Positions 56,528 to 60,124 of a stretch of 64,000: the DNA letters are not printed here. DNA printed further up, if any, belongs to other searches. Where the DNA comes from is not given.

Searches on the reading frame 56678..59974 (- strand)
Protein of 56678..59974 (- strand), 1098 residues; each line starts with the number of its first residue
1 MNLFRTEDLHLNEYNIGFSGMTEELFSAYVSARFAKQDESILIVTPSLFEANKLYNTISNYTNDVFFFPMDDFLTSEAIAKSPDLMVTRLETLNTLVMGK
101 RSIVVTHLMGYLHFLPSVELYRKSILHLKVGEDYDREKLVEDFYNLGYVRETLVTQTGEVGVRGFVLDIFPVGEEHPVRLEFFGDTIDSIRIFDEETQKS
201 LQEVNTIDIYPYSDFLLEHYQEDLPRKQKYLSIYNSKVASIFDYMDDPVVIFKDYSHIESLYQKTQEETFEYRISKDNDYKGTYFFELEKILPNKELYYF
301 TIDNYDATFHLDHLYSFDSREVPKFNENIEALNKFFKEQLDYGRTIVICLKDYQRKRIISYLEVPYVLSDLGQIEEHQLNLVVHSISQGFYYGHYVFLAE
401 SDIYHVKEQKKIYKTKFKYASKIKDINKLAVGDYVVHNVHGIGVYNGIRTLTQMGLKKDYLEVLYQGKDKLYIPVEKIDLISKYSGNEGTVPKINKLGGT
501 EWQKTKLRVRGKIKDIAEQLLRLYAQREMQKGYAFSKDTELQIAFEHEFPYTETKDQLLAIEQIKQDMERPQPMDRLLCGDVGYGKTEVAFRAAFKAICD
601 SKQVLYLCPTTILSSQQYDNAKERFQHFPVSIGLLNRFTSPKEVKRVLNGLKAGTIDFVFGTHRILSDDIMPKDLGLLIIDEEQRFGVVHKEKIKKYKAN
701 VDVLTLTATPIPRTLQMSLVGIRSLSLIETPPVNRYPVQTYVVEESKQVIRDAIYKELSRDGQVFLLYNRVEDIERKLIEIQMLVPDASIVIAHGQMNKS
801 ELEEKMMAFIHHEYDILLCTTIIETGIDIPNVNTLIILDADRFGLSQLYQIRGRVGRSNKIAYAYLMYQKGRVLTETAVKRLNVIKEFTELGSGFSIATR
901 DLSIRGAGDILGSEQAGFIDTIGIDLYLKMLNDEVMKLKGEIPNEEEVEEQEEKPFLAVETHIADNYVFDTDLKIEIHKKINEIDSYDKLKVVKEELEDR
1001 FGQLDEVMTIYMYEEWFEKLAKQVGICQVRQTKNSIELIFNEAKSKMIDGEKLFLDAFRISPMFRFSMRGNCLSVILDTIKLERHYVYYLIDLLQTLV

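Call 60: search_protein_families(library=pfam, proteins=[window:56678-59974:-], max_evalue=0.00001)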
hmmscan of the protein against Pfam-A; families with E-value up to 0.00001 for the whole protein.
window:56678-59974:- (1098 aa): 6 families
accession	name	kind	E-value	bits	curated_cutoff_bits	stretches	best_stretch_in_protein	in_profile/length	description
PF17757.6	UvrB_inter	-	1.4e-26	92.8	22.9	1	126-215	1-91/91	UvrB interaction domain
PF00270.35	DEAD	-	1.2e-22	80.9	26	1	554-716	1-165/167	DEAD/DEAH box helicase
PF00271.37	Helicase_C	-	9.2e-22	77.8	23.5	1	753-858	5-109/110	Helicase conserved C-terminal domain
PF02559.22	CarD_TRCF_RID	-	1.4e-18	67.1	23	1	429-485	1-57/57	CarD-like/TRCF RID domain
PF03461.20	TRCF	-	9.9e-15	55.1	25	1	957-1047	1-91/95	TRCF domain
PF04851.21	ResIII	-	1.6e-09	38.4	22.5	1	555-710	6-162/164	Type III restriction enzyme, res subunit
